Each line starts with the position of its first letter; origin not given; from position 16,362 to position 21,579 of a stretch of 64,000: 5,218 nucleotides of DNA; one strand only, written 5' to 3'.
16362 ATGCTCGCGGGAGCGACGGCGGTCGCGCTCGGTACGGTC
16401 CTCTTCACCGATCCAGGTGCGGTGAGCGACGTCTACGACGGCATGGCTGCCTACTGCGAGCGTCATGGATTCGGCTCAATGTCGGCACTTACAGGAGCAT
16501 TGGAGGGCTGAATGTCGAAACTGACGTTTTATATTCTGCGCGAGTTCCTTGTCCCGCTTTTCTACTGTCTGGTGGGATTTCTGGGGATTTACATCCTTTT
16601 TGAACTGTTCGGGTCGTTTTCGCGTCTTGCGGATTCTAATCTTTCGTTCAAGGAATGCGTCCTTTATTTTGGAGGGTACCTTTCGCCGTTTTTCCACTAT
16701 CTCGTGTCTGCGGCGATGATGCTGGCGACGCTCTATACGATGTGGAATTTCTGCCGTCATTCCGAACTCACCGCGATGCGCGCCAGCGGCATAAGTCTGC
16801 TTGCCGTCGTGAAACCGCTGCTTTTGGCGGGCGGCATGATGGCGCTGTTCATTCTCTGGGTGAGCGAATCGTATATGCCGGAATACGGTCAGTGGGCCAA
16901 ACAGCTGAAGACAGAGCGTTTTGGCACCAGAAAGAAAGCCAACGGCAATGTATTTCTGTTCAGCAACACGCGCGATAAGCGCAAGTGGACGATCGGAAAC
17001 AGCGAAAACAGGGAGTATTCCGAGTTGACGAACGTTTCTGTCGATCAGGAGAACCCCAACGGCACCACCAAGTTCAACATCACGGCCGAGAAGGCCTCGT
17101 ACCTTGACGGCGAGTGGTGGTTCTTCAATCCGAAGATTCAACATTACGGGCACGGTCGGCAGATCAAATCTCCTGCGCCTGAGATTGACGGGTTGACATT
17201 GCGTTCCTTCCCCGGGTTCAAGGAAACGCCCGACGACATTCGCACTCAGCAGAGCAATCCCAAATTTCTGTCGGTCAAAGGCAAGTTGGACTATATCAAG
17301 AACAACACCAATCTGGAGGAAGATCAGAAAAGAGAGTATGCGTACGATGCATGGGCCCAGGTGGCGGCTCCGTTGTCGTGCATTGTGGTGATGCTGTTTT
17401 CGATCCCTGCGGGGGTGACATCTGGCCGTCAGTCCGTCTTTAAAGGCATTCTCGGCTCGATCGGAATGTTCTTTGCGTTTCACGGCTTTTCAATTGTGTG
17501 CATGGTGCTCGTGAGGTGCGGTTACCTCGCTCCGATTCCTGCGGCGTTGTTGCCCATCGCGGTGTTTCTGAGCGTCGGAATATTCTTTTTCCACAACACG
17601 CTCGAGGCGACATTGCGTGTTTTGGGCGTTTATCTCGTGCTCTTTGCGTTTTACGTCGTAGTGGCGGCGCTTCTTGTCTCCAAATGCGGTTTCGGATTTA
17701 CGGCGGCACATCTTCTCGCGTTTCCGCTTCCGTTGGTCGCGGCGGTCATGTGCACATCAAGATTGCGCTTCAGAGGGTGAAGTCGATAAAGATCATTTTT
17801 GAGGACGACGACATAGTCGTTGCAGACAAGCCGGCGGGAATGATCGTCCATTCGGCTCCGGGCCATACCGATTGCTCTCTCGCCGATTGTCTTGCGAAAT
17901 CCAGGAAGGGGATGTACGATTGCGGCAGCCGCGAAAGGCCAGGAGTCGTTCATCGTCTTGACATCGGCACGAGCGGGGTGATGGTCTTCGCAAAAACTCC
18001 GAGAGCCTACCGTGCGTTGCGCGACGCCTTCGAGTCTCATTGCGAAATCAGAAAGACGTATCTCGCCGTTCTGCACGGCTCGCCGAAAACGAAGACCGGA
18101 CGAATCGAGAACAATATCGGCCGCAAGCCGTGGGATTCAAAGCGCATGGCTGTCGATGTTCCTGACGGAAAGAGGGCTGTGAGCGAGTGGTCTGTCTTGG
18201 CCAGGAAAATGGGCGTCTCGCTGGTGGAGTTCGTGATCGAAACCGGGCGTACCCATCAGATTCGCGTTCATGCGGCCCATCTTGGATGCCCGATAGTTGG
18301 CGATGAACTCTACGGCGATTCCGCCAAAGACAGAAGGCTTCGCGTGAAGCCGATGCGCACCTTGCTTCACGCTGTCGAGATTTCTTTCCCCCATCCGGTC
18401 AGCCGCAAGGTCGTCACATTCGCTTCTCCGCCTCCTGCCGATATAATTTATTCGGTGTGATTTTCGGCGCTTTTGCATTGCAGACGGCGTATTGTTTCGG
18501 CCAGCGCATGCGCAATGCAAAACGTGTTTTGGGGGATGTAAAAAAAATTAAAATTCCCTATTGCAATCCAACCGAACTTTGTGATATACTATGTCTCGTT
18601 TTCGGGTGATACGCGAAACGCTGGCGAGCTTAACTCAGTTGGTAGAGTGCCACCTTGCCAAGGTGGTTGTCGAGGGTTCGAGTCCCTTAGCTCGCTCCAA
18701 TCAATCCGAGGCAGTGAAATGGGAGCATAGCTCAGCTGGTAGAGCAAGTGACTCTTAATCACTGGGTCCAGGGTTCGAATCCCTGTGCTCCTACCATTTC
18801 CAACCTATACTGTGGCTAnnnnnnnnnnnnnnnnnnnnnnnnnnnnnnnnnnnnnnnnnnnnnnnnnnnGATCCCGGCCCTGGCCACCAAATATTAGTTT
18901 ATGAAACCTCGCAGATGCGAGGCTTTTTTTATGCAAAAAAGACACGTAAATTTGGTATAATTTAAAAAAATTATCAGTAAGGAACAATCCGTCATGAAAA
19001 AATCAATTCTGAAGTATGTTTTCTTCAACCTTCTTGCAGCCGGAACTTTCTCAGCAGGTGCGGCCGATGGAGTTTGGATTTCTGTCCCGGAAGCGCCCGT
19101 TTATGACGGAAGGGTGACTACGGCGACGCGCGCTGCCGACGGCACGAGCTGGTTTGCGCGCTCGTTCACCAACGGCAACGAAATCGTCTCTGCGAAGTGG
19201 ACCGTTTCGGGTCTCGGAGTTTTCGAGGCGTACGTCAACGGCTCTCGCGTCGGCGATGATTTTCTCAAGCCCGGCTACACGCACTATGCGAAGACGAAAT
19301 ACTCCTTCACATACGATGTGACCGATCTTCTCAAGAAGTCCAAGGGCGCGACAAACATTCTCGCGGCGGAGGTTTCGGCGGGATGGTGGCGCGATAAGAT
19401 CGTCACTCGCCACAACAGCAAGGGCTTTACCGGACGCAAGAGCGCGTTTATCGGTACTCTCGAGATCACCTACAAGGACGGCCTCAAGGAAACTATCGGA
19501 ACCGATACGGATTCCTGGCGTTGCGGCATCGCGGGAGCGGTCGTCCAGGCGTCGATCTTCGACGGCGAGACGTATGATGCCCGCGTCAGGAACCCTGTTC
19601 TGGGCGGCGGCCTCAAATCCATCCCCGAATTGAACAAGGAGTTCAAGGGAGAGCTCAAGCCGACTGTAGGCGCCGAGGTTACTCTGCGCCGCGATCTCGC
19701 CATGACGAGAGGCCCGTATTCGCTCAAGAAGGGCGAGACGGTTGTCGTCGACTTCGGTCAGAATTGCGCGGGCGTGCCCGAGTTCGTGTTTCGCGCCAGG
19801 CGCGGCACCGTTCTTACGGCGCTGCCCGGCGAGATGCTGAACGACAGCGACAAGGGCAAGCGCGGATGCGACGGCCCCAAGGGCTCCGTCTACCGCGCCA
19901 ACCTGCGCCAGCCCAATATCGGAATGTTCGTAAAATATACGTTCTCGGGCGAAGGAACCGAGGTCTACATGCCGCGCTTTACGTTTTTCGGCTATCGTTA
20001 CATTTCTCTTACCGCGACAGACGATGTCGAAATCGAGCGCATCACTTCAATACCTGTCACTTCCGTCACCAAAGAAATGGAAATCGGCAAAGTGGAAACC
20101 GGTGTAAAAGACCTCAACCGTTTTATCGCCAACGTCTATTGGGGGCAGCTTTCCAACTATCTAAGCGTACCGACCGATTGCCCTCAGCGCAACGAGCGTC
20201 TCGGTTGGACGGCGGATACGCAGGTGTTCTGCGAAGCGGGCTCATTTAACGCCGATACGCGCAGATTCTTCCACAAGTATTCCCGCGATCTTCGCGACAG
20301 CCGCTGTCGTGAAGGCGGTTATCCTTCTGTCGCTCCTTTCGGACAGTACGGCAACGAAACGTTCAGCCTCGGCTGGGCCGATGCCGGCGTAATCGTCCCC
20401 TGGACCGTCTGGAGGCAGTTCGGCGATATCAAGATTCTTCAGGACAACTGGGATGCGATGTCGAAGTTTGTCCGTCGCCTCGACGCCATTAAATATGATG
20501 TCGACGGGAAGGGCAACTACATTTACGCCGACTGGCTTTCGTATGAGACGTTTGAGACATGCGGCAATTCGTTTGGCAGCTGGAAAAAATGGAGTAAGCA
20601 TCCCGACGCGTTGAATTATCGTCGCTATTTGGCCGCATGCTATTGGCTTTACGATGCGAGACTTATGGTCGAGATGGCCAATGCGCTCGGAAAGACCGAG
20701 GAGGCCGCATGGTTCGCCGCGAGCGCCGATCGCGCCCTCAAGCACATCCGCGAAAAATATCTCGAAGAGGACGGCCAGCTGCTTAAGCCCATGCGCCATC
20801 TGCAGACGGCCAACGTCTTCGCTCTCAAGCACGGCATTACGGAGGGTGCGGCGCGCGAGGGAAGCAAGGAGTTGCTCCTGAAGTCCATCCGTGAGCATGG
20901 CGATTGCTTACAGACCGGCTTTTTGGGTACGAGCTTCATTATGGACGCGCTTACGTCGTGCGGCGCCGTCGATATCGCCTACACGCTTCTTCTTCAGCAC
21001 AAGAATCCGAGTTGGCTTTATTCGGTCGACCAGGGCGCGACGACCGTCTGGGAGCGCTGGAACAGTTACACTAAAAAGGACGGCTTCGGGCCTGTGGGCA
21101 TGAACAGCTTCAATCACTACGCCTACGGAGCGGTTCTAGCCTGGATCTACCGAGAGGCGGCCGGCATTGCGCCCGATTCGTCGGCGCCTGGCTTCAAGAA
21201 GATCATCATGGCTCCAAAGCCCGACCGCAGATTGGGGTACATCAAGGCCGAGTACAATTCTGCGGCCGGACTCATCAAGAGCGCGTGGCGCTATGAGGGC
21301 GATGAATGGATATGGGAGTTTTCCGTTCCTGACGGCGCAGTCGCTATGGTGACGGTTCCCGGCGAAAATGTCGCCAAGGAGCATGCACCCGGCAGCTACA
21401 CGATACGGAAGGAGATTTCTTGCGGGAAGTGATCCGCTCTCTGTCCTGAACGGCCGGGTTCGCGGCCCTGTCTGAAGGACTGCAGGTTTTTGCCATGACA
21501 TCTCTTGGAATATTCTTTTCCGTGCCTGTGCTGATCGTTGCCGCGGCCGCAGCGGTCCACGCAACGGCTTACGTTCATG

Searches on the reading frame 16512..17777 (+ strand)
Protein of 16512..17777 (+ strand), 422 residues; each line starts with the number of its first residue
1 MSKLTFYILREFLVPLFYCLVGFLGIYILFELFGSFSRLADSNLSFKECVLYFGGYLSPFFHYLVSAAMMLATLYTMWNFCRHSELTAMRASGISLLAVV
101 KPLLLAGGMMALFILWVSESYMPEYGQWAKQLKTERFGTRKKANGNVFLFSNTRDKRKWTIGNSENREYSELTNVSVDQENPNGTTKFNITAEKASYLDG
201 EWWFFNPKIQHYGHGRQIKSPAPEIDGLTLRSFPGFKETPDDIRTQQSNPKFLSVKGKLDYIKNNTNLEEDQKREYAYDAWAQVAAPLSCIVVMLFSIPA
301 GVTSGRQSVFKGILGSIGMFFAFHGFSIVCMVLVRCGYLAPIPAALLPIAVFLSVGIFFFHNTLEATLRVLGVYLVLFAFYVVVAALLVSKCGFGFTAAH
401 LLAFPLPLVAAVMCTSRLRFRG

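Call 58: search_protein_families(library=pfam, proteins=[window:16512-17777:+], max_evalue=0.00001)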
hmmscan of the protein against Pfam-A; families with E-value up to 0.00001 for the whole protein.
window:16512-17777:+ (422 aa): 1 family
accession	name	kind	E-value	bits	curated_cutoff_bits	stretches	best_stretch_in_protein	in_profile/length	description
PF03739.19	LptF_LptG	-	1.3e-54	186.1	27.9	1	7-360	2-351/353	Lipopolysaccharide export system permease LptF/LptG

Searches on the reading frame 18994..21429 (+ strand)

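Call 58: search_protein_families(library=pfam, proteins=[window:18994-21429:+], max_evalue=0.00001)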
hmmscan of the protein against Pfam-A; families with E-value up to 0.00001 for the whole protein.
window:18994-21429:+ (812 aa): 4 families
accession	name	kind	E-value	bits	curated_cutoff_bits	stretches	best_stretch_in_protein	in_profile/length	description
PF17389.8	Bac_rhamnosid6H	-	2.2e-97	326.8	24.5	1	363-721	2-338/339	Bacterial alpha-L-rhamnosidase 6 hairpin glycosidase domain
PF08531.16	Bac_rhamnosid_N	-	1.2e-35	123.4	25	1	63-198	2-132/172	Alpha-L-rhamnosidase N-terminal domain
PF05592.18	Bac_rhamnosid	-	2.2e-17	63.3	22.2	1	246-353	4-99/102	Bacterial alpha-L-rhamnosidase concanavalin-like domain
PF17390.7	Bac_rhamnosid_C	-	1.2e-14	54.3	22.1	1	724-797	1-72/78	Bacterial alpha-L-rhamnosidase C-terminal domain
